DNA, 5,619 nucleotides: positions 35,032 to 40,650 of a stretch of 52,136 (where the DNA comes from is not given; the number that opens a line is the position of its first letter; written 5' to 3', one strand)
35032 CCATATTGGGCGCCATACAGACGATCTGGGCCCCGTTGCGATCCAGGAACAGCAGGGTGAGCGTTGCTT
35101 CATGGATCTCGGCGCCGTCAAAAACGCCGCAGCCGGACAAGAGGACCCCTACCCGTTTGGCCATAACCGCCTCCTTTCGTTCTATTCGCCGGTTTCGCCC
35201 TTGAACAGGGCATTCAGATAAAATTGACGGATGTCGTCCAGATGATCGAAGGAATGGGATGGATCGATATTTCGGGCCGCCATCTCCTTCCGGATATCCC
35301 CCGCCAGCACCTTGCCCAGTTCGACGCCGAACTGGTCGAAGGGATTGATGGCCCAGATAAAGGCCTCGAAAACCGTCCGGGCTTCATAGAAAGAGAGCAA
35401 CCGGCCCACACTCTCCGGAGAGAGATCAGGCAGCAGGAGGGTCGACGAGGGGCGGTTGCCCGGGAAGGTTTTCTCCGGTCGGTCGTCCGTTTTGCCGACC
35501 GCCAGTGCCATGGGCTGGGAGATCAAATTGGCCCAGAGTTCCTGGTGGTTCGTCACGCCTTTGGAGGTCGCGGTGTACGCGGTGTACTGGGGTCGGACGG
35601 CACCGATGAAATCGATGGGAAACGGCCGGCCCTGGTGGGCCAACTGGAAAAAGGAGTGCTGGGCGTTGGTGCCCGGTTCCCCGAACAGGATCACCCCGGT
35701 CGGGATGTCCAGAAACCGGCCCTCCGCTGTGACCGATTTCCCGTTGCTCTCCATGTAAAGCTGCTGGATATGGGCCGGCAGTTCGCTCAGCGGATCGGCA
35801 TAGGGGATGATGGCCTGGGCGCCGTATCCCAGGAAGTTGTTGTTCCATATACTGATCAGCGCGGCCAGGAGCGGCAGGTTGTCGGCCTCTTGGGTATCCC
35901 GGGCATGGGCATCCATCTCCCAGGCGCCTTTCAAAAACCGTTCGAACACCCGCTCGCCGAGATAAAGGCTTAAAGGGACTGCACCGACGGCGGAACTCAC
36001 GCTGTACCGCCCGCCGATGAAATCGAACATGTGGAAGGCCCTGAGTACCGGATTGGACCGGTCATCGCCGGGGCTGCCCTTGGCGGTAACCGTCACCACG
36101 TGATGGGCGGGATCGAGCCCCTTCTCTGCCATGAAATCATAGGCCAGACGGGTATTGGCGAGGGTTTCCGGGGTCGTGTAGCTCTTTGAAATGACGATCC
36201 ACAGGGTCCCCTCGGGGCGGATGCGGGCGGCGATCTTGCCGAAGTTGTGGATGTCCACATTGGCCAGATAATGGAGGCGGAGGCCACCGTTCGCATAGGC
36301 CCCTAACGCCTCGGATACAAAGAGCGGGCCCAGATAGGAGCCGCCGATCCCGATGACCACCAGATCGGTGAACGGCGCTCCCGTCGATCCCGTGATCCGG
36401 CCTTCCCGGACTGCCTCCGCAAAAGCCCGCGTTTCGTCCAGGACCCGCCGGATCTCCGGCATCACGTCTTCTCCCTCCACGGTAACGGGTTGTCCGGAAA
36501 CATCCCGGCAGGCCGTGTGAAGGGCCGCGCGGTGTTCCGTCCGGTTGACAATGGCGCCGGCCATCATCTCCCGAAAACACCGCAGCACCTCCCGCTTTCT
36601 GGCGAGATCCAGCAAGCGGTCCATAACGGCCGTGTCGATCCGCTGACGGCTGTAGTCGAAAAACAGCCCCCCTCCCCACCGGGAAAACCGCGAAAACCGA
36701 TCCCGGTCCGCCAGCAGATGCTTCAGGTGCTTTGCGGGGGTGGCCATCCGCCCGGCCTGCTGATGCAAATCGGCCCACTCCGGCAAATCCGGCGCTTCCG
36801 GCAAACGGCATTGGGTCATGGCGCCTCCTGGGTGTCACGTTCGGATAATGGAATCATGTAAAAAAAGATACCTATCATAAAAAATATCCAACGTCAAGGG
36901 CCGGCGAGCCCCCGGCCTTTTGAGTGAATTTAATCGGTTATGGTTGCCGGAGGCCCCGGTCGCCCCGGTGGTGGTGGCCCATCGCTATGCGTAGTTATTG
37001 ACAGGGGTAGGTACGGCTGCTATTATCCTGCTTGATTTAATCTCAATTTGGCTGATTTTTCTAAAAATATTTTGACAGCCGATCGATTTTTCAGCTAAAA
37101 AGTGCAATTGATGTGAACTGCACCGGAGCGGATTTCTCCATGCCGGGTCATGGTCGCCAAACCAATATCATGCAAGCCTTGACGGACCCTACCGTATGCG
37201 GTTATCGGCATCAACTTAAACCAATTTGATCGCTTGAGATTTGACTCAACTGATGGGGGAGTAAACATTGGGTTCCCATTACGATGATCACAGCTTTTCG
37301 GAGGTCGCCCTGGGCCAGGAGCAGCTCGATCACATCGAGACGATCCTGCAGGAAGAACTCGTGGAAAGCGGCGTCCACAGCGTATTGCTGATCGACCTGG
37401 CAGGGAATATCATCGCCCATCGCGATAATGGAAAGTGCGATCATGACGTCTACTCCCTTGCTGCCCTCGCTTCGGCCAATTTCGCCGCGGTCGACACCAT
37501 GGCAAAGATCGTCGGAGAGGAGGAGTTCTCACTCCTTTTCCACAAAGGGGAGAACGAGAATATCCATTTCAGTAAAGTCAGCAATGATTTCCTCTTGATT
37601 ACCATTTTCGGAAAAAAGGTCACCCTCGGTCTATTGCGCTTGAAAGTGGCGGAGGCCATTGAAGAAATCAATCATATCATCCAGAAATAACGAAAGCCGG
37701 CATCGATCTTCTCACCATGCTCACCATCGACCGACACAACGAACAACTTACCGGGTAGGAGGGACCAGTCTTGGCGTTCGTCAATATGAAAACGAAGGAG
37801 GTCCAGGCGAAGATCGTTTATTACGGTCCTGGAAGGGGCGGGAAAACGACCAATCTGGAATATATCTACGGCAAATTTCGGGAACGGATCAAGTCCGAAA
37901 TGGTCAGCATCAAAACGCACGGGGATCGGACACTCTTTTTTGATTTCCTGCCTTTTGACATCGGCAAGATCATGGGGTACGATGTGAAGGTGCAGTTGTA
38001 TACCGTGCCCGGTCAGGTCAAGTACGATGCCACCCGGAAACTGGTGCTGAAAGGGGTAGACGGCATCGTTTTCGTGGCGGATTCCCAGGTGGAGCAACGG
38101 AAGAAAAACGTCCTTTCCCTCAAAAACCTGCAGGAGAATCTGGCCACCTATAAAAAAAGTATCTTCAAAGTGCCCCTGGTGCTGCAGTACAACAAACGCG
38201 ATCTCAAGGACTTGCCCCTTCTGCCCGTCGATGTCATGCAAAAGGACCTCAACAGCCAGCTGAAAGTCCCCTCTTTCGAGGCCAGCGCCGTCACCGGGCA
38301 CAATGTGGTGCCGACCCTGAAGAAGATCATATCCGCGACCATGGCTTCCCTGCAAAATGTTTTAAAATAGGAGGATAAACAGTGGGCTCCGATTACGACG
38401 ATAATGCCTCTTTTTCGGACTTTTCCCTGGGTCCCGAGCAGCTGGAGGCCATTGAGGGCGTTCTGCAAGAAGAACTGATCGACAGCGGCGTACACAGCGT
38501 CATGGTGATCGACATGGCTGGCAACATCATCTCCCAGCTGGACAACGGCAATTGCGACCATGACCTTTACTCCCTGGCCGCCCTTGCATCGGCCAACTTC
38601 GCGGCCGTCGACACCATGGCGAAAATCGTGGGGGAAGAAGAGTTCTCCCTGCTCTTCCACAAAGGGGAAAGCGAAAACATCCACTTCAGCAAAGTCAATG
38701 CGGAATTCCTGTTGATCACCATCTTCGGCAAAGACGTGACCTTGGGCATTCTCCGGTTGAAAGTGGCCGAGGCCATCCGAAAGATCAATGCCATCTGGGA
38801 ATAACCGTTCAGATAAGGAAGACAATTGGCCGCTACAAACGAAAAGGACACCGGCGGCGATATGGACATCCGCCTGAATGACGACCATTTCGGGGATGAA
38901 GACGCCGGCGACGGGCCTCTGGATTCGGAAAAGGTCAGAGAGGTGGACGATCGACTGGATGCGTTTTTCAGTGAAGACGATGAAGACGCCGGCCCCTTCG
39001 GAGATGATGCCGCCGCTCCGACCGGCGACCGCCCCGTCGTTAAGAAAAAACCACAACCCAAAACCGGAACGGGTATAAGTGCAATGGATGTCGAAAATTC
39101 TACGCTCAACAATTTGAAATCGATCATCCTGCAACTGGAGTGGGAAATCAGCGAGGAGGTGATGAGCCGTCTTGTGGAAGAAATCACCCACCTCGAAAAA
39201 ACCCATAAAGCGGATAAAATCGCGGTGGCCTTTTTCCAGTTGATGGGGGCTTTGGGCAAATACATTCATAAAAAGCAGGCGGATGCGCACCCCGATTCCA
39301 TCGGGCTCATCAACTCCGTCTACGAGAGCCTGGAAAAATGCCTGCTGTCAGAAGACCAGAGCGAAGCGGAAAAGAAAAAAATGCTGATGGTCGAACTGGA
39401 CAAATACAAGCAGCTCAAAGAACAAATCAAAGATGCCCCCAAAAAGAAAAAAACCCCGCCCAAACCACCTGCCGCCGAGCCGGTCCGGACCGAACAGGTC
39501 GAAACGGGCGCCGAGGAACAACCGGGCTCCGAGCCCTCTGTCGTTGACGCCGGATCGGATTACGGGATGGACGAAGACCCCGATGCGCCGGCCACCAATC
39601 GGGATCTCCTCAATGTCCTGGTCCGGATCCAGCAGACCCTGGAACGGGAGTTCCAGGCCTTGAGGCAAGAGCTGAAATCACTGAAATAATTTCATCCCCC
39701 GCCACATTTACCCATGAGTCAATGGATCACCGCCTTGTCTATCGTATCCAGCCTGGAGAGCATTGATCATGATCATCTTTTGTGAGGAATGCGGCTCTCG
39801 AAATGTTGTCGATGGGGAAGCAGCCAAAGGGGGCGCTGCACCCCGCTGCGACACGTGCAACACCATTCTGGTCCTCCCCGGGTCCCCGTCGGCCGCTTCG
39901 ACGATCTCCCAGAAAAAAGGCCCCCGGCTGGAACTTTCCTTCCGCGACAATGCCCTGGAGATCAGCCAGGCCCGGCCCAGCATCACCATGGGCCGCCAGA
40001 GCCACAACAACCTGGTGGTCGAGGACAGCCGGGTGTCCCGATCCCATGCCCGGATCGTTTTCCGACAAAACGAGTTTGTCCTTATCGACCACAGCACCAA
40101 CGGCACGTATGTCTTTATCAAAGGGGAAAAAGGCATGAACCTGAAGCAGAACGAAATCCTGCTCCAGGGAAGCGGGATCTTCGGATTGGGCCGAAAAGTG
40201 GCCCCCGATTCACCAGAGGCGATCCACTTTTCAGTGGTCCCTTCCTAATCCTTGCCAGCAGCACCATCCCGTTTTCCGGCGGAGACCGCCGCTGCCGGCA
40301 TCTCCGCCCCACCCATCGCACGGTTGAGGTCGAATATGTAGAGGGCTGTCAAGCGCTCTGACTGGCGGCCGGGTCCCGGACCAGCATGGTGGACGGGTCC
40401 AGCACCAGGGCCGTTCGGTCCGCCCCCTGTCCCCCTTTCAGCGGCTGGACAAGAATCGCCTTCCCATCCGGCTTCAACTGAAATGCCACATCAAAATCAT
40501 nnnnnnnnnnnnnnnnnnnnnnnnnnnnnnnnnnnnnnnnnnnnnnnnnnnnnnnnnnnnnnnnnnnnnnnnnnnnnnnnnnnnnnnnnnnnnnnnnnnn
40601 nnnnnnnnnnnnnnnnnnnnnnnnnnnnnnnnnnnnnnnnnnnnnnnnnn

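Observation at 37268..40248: Five-gene MglA-type GTPase module: Roadblock, MglA, Roadblock, acidic helical protein, zinc-ribbon/FHA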

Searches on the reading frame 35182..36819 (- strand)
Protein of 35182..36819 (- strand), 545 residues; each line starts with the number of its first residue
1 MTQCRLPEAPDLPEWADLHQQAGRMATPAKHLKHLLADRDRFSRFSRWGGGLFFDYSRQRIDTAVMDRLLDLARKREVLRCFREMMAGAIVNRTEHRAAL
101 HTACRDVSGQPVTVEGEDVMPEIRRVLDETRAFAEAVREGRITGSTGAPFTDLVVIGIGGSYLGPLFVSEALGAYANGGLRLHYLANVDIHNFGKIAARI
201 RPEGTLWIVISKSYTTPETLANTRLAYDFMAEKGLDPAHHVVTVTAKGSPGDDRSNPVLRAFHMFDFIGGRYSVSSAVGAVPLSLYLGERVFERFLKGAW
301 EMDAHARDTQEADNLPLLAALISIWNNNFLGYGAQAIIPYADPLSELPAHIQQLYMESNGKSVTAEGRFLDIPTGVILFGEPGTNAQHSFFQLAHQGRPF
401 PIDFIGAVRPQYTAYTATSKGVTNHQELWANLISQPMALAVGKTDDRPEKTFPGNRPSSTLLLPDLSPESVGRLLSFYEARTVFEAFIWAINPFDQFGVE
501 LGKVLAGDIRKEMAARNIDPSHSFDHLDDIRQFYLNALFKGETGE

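Call 3: search_protein_families(library=pfam, proteins=[window:35182-36819:-], max_evalue=0.1)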
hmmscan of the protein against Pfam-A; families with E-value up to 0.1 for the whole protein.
window:35182-36819:- (545 aa): 3 families
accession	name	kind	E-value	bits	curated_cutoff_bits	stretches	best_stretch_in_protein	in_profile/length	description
PF00342.24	PGI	-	2.2e-137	459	22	1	55-522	1-478/486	Phosphoglucose isomerase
PF18081.7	FANC_SAP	-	0.0026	18.4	23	1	67-102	5-40/51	Fanconi anemia-associated nuclease SAP domain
PF17105.10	BRD4_CDT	-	0.087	12.7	27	0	71-90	8-27/44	C-terminal domain of bromodomain protein 4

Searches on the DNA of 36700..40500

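Call 15: search_rna_families(source=window, start=36700, end=40500, threshold=evalue, max_evalue=1)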
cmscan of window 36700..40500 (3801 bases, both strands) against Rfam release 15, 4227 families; matches with E-value up to 1: 1.
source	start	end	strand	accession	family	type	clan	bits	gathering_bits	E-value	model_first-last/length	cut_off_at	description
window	39666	39699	-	RF03803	MIR1886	Gene; miRNA;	-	21.6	62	0.77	1-52/52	no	MIR1886 microRNA precursor family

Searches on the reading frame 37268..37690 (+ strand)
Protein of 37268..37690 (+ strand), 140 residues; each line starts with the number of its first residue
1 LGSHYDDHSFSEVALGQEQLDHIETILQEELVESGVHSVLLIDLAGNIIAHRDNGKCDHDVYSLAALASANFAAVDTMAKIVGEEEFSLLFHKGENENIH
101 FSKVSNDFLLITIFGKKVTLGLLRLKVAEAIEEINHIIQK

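Call 3: search_protein_families(library=pfam, proteins=[window:37268-37690:+], max_evalue=0.1)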
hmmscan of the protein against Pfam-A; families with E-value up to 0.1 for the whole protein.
window:37268-37690:+ (140 aa): 1 family
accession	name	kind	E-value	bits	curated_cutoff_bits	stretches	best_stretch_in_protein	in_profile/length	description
PF03259.23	Robl_LC7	-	2.7e-09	37.1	23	1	24-113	3-90/91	Roadblock/LC7 domain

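Call 4: search_protein_families(library=ncbifam, proteins=[window:37268-37690:+], max_evalue=0.1)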
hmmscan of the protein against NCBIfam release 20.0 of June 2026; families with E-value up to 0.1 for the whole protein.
window:37268-37690:+ (140 aa): 2 families
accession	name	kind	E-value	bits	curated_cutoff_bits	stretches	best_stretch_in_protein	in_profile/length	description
NF052242.1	GTPaseActivMglBThm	equivalog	5.5e-20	72.1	200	1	13-139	6-134/161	GTPase-activating protein MglB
NF007688.0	PRK10364.1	equivalog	0.07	11.9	479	1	12-73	65-127/460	two-component system sensor histidine kinase ZraS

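Call 8: search_solved_structures(query=window:37268-37690:+, max_evalue=1, show_alignments=2)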
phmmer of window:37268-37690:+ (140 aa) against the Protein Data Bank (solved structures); distinct sequences matched with E-value up to 1: 21.
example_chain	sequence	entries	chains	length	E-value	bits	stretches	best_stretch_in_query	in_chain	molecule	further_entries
6hjm_A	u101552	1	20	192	1.5e-15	60.7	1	11-138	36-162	MglB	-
6h5b_B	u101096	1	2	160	1.8e-15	60.5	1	14-138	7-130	MglB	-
6izw_B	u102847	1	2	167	2e-15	60.4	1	14-138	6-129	Gliding motility protein MglB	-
3t1s_A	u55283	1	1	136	5.6e-12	49.2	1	24-137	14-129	Gliding protein MglB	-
3t1r_A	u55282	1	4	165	9.6e-12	48.5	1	24-137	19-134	Gliding protein MglB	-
1j3w_A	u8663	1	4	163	1.9e-11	47.5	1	24-137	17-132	Giding protein-mglB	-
3t1x_A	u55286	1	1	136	2.3e-11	47.2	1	24-130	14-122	Gliding protein MglB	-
3t12_B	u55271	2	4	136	3.5e-11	46.6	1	25-127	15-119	Gliding protein MglB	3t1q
3cpt_B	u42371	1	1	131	0.0044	20.5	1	33-131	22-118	Mitogen-activated protein-binding protein-interacting protein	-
1vet_B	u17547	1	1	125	0.0057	20.1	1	33-131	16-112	Late endosomal/lysosomal Mp1 interacting protein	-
1veu_B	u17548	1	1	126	0.0057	20.1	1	33-131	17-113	Late endosomal/lysosomal Mp1 interacting protein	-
1szv_A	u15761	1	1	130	0.0059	20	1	33-131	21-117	Late endosomal/lysosomal Mp1 interacting protein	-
1sko_B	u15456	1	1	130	0.006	20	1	33-131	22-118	Late endosomal/lysosomal Mp1 interacting protein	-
2zl1_B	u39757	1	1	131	0.0061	20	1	33-131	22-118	Mitogen-activated protein-binding protein-interacting protein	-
5x6u_B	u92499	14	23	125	0.0064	19.9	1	33-131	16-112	Ragulator complex protein LAMTOR2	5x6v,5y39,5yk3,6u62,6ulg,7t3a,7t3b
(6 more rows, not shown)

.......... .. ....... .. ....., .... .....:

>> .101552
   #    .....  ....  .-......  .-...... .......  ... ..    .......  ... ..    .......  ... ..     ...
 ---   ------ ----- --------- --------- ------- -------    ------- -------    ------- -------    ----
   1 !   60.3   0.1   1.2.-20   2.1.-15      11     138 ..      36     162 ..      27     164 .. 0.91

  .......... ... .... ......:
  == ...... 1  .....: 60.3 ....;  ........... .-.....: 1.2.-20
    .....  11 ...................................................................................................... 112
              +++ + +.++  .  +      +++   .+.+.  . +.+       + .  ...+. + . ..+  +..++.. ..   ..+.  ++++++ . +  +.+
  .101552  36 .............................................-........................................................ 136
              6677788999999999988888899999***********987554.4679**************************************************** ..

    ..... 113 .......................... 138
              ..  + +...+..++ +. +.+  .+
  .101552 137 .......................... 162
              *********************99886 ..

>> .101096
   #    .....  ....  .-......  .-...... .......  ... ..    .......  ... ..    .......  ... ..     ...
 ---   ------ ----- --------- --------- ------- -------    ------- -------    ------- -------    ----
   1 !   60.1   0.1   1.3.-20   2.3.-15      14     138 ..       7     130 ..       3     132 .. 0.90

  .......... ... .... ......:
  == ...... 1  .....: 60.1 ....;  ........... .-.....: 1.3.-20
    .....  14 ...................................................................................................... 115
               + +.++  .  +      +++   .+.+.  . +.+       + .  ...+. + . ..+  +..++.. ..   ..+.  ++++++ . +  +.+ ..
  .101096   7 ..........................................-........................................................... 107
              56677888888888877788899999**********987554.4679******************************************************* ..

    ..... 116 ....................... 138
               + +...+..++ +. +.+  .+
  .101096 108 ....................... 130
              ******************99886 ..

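Call 84: search_protein_families(library=padloc, proteins=[window:37268-37690:+], max_evalue=0.001)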
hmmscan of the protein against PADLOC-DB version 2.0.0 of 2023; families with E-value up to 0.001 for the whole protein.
window:37268-37690:+ (140 aa): 0 families

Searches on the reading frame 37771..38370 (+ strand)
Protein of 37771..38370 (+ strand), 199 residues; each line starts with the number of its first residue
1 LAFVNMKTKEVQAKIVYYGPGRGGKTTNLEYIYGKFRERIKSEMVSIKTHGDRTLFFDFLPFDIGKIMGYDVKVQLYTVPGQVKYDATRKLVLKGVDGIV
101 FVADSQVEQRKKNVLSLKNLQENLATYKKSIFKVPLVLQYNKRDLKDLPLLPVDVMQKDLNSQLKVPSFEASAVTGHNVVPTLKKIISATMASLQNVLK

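Call 3: search_protein_families(library=pfam, proteins=[window:37771-38370:+], max_evalue=0.1)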
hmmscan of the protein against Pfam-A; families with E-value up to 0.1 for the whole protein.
window:37771-38370:+ (199 aa): 6 families
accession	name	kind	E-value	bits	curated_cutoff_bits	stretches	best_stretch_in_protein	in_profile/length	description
PF00071.28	Ras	-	2.9e-08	33.9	21.6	1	14-189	1-159/162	Ras family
PF00025.27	Arf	-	1.2e-06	28.5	22.3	1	60-187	46-171/174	ADP-ribosylation factor family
PF08477.19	Roc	-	0.0015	19.2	27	1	14-144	1-119/119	Ras of Complex, Roc, domain of DAPkinase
PF00009.33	GTP_EFTU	-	0.0028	17.7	26.5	1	71-188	68-184/188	Elongation factor Tu GTP binding domain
PF04670.18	Gtr1_RagA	-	0.0042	17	22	1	18-131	5-112/232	Gtr1/RagA G protein conserved region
PF09439.16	SRPRB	-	0.012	15.4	25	1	13-144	4-120/178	Signal recognition particle receptor beta subunit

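Call 4: search_protein_families(library=ncbifam, proteins=[window:37771-38370:+], max_evalue=0.1)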
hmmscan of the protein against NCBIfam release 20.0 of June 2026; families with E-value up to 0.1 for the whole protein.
window:37771-38370:+ (199 aa): 5 families
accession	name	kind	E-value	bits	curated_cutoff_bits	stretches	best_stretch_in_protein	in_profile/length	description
TIGR00231.1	small_GTP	domain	6e-09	35.9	42.5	1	13-180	4-156/164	GTP-binding protein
TIGR02729.1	Obg_CgtA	equivalog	7.1e-05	22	280.25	1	98-188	238-326/329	Obg family GTPase CgtA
NF008955.0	PRK12297.1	equivalog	0.00017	20.6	406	1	99-190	241-328/429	GTPase ObgE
NF008956.1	PRK12299.1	equivalog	0.012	14.6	300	1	99-188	240-323/327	GTPase ObgE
NF003988.0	PRK05472.1-1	equivalog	0.043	13.8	321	0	66-126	143-203/214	redox-sensing transcriptional repressor Rex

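Call 7: search_solved_structures(query=window:37771-38370:+, show_alignments=2)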
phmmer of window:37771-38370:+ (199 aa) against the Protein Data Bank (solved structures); distinct sequences matched with E-value up to 0.001: 14.
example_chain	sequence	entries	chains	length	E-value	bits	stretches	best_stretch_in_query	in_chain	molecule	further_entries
6hjh_A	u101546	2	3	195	1.9e-59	203.7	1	1-194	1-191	Mutual gliding-motility protein MglA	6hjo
6h17_A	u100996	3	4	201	2.1e-59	203.6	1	1-194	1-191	Mutual gliding-motility protein MglA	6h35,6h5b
5ymx_A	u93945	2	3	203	2.1e-59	203.5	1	1-194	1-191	Mutual gliding-motility protein MglA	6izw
3t12_A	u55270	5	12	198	4.4e-57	196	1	1-192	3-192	Gliding protein mglA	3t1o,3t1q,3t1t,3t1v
7ezb_A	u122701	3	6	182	3.9e-05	26.7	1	52-181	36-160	Thorarchaeota Rab | Chains: A,B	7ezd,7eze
2iey_A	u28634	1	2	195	0.0001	25.3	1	14-195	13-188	Ras-related protein Rab-27B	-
2if0_A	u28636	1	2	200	0.00011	25.2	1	14-195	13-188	Ras-related protein Rab-27B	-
2zet_A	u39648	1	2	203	0.00012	25.1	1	14-195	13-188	Ras-related protein Rab-27B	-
2iez_A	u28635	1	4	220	0.00015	24.7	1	14-195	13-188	Ras-related protein Rab-27B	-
2f7s_A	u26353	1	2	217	0.00017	24.6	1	14-195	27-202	Ras-related protein Rab-27B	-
1ukv_Y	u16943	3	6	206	0.0002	24.4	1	66-182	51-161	GTP-binding protein YPT1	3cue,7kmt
2bcg_Y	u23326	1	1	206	0.0002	24.4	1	66-182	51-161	GTP-binding protein YPT1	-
1yzn_A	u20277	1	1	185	0.00021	24.3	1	66-180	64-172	GTP-binding protein YPT1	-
3bc1_A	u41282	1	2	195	0.00097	22.1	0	16-194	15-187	Ras-related protein Rab-27A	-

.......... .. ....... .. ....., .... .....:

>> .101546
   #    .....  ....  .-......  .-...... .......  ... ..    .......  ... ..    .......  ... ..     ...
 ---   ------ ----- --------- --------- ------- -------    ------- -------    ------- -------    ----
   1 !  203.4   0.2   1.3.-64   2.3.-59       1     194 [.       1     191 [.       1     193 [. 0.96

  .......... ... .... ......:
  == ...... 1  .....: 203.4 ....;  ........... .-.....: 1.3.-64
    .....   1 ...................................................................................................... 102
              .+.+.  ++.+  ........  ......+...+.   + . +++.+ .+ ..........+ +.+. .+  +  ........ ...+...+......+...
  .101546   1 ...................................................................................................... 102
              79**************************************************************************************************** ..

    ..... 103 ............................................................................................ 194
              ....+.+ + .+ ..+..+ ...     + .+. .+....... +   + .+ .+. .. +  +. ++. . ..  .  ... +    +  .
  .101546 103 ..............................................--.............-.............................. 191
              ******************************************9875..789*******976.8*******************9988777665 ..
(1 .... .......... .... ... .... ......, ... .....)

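Call 84: search_protein_families(library=padloc, proteins=[window:37771-38370:+], max_evalue=0.001)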
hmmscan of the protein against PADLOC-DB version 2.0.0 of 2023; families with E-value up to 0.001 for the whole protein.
window:37771-38370:+ (199 aa): 0 families

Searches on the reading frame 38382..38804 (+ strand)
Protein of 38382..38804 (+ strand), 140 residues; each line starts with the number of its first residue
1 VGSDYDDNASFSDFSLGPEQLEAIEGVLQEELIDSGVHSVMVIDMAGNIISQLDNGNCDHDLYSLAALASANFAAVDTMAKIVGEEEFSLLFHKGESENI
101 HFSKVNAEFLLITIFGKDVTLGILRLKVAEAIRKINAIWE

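Call 3: search_protein_families(library=pfam, proteins=[window:38382-38804:+], max_evalue=0.1)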
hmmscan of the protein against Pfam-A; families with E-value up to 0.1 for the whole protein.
window:38382-38804:+ (140 aa): 1 family
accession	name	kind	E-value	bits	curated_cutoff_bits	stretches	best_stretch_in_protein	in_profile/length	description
PF03259.23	Robl_LC7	-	5.9e-08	32.8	23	1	34-114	12-90/91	Roadblock/LC7 domain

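Call 4: search_protein_families(library=ncbifam, proteins=[window:38382-38804:+], max_evalue=0.1)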
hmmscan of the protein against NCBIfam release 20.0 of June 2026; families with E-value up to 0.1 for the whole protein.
window:38382-38804:+ (140 aa): 1 family
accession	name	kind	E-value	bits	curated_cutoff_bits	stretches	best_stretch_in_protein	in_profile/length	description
NF052242.1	GTPaseActivMglBThm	equivalog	6.1e-16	58.9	200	1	19-138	11-132/161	GTPase-activating protein MglB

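Call 84: search_protein_families(library=padloc, proteins=[window:38382-38804:+], max_evalue=0.001)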
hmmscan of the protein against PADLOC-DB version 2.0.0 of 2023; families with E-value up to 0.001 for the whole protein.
window:38382-38804:+ (140 aa): 0 families
